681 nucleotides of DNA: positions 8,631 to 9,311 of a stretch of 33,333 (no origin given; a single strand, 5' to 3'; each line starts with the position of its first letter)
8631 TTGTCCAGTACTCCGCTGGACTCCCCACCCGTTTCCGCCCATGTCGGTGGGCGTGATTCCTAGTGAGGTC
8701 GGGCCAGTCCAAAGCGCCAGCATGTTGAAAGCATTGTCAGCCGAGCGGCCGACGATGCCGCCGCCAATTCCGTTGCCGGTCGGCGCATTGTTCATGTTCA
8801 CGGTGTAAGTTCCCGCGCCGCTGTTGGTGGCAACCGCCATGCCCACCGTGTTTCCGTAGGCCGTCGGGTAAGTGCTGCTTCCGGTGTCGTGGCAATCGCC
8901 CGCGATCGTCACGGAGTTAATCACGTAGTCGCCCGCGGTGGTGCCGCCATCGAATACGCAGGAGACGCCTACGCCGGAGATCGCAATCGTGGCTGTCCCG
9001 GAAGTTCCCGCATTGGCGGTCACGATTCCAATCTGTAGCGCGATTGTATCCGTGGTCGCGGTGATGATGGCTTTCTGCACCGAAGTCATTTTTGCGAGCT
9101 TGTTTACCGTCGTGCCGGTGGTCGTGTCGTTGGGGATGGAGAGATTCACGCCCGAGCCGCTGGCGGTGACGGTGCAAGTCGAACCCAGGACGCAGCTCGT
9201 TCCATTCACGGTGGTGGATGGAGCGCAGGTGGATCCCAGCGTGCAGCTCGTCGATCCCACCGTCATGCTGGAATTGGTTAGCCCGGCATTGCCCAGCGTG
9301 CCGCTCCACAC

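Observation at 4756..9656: Signal-peptide and lipoprotein-bearing proteins sit where tail fibres are expected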

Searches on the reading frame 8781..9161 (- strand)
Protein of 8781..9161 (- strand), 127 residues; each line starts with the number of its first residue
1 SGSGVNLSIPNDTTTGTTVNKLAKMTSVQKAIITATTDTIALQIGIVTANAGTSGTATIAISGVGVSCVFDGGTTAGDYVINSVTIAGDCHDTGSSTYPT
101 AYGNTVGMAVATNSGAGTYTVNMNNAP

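Call 50: find_related_loci(query=A3, collection=viral_contigs, flank=10000)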
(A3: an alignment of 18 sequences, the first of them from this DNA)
Query A3 (127 aa) in viral_contigs; peptide patterns used: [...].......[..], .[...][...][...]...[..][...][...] (x = any residue, [..] = any of these).
118 stretches matched a pattern; 43 encode a relative of the query (tblastn E <= 1e-3); 43 distinct loci.
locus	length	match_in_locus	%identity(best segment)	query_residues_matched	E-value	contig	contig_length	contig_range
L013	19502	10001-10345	58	6-123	1e-32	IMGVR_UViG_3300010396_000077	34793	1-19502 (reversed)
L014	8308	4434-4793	56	1-123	3e-28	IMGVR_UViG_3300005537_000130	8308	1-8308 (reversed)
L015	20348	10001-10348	53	5-123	3e-28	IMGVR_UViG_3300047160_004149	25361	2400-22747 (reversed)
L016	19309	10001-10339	54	8-123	3e-27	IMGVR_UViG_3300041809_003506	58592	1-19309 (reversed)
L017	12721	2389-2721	54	7-121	8e-27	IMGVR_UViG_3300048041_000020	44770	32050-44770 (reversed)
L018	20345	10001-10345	54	7-123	1e-26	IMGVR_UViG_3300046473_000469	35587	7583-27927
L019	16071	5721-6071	54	5-123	2e-26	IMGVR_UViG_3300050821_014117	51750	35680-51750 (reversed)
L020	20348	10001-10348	53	5-123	2e-26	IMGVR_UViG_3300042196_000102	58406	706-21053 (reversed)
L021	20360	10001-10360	47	1-125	3e-26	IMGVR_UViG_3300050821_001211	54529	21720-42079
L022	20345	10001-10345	52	8-125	3e-25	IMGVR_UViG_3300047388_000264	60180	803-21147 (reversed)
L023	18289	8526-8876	47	7-124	5e-25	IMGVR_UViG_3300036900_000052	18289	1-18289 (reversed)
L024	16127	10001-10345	50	6-123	1e-24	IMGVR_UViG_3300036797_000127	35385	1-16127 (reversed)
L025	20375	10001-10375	46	2-124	2e-24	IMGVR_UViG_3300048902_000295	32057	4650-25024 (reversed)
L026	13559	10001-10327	56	9-121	4e-24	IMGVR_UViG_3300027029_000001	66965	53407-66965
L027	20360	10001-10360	46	2-123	4e-24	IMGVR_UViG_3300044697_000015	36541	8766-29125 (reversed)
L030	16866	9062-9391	45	7-121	1e-22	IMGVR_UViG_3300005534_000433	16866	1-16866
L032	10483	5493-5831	48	6-121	1e-21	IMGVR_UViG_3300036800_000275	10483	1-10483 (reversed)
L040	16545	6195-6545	47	4-123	8e-20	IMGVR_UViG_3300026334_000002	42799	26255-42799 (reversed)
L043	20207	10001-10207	56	55-123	5e-18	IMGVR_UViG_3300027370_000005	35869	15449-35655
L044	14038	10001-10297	46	1-102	2e-17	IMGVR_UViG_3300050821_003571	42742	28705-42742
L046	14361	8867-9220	42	4-123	4e-17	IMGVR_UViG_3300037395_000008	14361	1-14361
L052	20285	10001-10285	37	8-99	4e-10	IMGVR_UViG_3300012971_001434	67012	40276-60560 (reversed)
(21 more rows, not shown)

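Call 54: find_related_loci(query=A3, collection=genome_contigs, flank=10000)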
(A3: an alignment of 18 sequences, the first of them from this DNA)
Query A3 (127 aa) in genome_contigs; peptide patterns used: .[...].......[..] (x = any residue, [..] = any of these).
43 stretches matched a pattern; 33 encode a relative of the query (tblastn E <= 1e-3); 32 distinct loci.
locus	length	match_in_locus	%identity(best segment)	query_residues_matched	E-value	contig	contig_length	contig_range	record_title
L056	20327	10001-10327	57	8-119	3e-26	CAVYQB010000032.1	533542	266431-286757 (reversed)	MAG: uncultured Acidobacteriota bacterium isolate MFD09222.bin.1.225 genome assembly, contig: contig_38245, whole genome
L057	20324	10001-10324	54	9-119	6e-26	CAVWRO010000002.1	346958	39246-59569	MAG: uncultured Acidobacteriaceae bacterium isolate MFD03346.bin.1.77 genome assembly, contig: contig_12121, whole genom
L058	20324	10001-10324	54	9-119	3e-25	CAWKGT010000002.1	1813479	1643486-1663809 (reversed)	MAG: uncultured Acidobacteriaceae bacterium isolate MFD09603.bin.1.24 genome assembly, contig: contig_2846, whole genome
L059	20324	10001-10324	55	9-119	7e-25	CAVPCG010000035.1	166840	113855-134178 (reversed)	MAG: uncultured Acidobacteriaceae bacterium isolate MFD10064.bin.1.5 genome assembly, contig: contig_32363, whole genome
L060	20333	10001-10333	55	8-121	1e-24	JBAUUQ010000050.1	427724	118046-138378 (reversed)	MAG: Terriglobales bacterium isolate MFD05931_ilm_asm_bin20 k127_62909, whole genome shotgun sequence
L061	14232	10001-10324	55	9-119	1e-24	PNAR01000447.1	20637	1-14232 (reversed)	MAG: Acidobacteriaceae bacterium isolate palsa_188 73.20110800_P1D.77_contig_9558, whole genome shotgun sequence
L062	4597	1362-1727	48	1-124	9e-25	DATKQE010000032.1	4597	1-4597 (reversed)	MAG TPA_asm: Stellaceae bacterium isolate SMAG_U13994 k141_1040028, whole genome shotgun sequence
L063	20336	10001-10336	54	9-121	2e-24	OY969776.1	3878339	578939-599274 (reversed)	MAG: Terriglobia bacterium isolate MFD00008.bin.1.63 genome assembly, chromosome: 1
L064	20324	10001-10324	54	9-119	1e-23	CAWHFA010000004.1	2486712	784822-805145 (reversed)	MAG: uncultured Acidobacteriaceae bacterium isolate MFD04580.bin.1.124 genome assembly, contig: contig_5853, whole genom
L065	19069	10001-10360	48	1-123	4e-23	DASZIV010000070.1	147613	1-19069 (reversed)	MAG TPA_asm: Bryobacteraceae bacterium isolate SMAG_U6611 k141_4157714, whole genome shotgun sequence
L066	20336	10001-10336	50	9-123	5e-23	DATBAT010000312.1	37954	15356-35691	MAG TPA_asm: Terriglobales bacterium isolate SMAG_U5739 k141_2389196, whole genome shotgun sequence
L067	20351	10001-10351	48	7-126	4e-22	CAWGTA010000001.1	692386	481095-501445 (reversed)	MAG: Terriglobia bacterium isolate MFD05521.bin.1.209 genome assembly, contig: contig_19180, whole genome shotgun sequen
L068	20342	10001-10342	50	3-119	7e-22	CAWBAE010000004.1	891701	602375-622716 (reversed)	MAG: Terriglobia bacterium isolate MFD01716.bin.1.21 genome assembly, contig: contig_26057, whole genome shotgun sequenc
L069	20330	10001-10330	54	9-121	9e-22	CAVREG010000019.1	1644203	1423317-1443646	MAG: uncultured Acidobacteriaceae bacterium isolate MFD10064.bin.1.149 genome assembly, contig: contig_9631, whole genom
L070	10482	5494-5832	48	6-121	1e-21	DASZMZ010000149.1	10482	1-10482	MAG TPA_asm: Candidatus Sulfopaludibacter sp. isolate SMAG_U5904 k141_5024541, whole genome shotgun sequence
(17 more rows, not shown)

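Call 62: search_protein_families(library=pfam, proteins=[L058:4455-5042:+, L058:5552-6139:+, L058:6242-11245:+, L058:11313-13811:+, L058:13866-15392:+, L058:15569-16375:+, L058:16387-17196:+, L058:17297-18547:+, L058:18639-19187:+, L058:19785-20324:+], max_evalue=0.001)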
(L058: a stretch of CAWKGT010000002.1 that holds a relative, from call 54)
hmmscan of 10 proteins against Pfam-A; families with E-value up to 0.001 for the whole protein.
L058:4455-5042:+ (195 aa): 0 families

L058:5552-6139:+ (195 aa): 1 family
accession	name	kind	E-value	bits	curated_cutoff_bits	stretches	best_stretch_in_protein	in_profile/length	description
PF00782.25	DSPc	-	8e-11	42.3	33.5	1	65-178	13-126/133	Dual specificity phosphatase, catalytic domain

L058:6242-11245:+ (1667 aa): 1 family
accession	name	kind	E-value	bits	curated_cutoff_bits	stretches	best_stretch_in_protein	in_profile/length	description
PF18338.7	BppL_N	-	0.00033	20.6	25.8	0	164-183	4-23/25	Lower baseplate protein N-terminal domain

L058:11313-13811:+ (832 aa): 1 family
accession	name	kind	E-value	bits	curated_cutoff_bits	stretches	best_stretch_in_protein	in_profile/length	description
PF13229.12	Beta_helix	-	3.5e-06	27.2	25.9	1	196-339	2-134/158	Right handed beta helix region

L058:13866-15392:+ (508 aa): 1 family
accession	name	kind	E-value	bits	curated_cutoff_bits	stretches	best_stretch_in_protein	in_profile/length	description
PF17289.8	Terminase_6C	-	6.6e-05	23.4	22.6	1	334-484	1-152/155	Terminase RNaseH-like domain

L058:15569-16375:+ (268 aa): 1 family
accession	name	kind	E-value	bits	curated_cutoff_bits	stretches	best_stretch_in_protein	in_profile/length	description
PF20613.4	HipA_2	-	1.3e-10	41.4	27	1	10-139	6-120/240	HipA-like kinase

L058:16387-17196:+ (269 aa): 1 family
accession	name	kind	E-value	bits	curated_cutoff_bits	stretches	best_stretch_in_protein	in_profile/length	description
PF11236.13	DUF3037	-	8.5e-15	55.4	22.6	1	11-117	3-116/118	Protein of unknown function (DUF3037)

L058:17297-18547:+ (416 aa): 1 family
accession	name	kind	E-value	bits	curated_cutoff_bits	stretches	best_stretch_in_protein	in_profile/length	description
PF04860.17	Phage_portal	-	6.7e-45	154.1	39.1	1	62-399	1-321/321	Phage portal protein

L058:18639-19187:+ (182 aa): 0 families

L058:19785-20324:+ (180 aa): 0 families

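Call 75: search_protein_families(library=pfam, proteins=[L013:11659-13818:+, L015:11783-15235:+, L017:4260-6239:+, L018:11272-12570:+, L021:10951-13878:+, L027:11041-14028:+, L030:13263-14747:+, L032:6388-8031:+, L046:9526-11310:+, L052:11431-13563:+], max_evalue=0.01)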
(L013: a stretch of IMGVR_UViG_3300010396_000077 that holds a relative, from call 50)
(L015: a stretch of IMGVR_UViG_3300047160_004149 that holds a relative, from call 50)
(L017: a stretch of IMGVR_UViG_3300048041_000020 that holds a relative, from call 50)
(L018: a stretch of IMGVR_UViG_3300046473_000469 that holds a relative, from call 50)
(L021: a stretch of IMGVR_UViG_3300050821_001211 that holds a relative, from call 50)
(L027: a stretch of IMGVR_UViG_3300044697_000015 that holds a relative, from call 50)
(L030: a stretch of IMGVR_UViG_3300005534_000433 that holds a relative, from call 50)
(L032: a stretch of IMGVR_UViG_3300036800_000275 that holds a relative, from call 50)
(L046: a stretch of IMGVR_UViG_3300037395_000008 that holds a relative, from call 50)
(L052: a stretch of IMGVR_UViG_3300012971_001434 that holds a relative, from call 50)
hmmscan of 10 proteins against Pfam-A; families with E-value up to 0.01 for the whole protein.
L013:11659-13818:+ (719 aa): 2 families
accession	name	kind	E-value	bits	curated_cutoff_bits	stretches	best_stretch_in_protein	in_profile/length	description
PF13385.13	Laminin_G_3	-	5.1e-31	108.3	27.6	2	189-338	3-148/151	Concanavalin A-like lectin/glucanases superfamily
PF10102.14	DUF2341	-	6.9e-15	55.7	23.4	2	77-139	3-62/84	Domain of unknown function (DUF2341)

L015:11783-15235:+ (1150 aa): 0 families

L017:4260-6239:+ (659 aa): 1 family
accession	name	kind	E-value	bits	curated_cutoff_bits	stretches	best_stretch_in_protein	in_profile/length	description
PF07484.17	Collar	-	4.3e-10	39.8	24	1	354-402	6-54/57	Phage Tail Collar Domain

L018:11272-12570:+ (432 aa): 0 families

L021:10951-13878:+ (975 aa): 0 families

L027:11041-14028:+ (995 aa): 0 families

L030:13263-14747:+ (494 aa): 0 families

L032:6388-8031:+ (547 aa): 1 family
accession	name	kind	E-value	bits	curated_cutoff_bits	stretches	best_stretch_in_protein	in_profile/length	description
PF05345.18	He_PIG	-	3e-08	34.4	24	1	244-321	9-95/96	Putative Ig domain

L046:9526-11310:+ (594 aa): 0 families

L052:11431-13563:+ (710 aa): 2 families
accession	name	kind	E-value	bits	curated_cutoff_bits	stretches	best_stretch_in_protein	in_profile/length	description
PF13385.13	Laminin_G_3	-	2e-09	38.2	27.6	1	550-694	16-151/151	Concanavalin A-like lectin/glucanases superfamily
PF14592.12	Chondroitinas_B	-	0.0062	16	24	1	55-98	14-57/426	Chondroitinase B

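Call 80: search_protein_families(library=phrogs, proteins=[L043:9221-10729:+, L043:7158-9224:+, L043:1047-2030:+, L044:11125-12204:+, L044:12201-13838:+], max_evalue=0.01)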
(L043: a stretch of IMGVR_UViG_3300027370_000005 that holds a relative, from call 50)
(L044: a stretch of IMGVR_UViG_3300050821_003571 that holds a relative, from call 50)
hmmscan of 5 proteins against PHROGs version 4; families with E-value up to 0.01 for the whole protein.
L043:9221-10729:+ (502 aa): 1 family
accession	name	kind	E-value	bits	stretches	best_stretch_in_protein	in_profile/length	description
phrog_26190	-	unknown function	6.6e-07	29.9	1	39-116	18-90/260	-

L043:7158-9224:+ (688 aa): 0 families

L043:1047-2030:+ (327 aa): 0 families

L044:11125-12204:+ (359 aa): 0 families

L044:12201-13838:+ (545 aa): 0 families

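Call 105: search_protein_families(library=pfam, proteins=[L043:9221-10729:+, L044:9347-10822:+, L030:8231-9826:+, L040:5541-7079:+, L046:8255-9511:+, L027:9341-10747:+], max_evalue=1)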
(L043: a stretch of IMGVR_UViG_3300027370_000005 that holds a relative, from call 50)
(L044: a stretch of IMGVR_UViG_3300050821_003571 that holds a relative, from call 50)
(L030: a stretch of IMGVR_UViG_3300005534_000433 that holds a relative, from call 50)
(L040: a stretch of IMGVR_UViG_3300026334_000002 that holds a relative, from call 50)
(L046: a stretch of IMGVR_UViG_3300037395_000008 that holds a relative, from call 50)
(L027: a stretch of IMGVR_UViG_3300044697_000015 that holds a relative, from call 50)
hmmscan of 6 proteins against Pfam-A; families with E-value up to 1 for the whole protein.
L043:9221-10729:+ (502 aa): 0 families

L044:9347-10822:+ (491 aa): 1 family
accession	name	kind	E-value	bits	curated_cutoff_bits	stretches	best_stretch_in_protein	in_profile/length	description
PF01575.25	MaoC_dehydratas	-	0.077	13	27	1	241-306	43-104/123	MaoC like domain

L030:8231-9826:+ (531 aa): 0 families

L040:5541-7079:+ (512 aa): 0 families

L046:8255-9511:+ (418 aa): 0 families

L027:9341-10747:+ (468 aa): 0 families

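Call 108: search_solved_structures(query=A3, max_evalue=10, show_alignments=1)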
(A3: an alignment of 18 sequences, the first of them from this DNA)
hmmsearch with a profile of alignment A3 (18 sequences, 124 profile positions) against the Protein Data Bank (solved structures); distinct sequences matched with E-value up to 10: 5.
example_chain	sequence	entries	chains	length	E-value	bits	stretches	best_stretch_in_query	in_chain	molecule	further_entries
1rwi_B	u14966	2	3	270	0.03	17.5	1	11-57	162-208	Serine/threonine-protein kinase pknD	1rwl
8pkr_A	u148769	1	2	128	0.047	16.9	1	11-54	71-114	non-specific serine/threonine protein kinase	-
2n59_A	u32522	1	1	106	0.59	13.3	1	31-84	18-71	Putative uncharacterized protein CsgH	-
7rad_A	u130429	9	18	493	1.5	12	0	31-83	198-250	Aldehyde dehydrogenase X, mitochondrial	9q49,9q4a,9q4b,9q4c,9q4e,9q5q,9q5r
7mjc_A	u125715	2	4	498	1.6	12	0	31-83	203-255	Aldehyde dehydrogenase X, mitochondrial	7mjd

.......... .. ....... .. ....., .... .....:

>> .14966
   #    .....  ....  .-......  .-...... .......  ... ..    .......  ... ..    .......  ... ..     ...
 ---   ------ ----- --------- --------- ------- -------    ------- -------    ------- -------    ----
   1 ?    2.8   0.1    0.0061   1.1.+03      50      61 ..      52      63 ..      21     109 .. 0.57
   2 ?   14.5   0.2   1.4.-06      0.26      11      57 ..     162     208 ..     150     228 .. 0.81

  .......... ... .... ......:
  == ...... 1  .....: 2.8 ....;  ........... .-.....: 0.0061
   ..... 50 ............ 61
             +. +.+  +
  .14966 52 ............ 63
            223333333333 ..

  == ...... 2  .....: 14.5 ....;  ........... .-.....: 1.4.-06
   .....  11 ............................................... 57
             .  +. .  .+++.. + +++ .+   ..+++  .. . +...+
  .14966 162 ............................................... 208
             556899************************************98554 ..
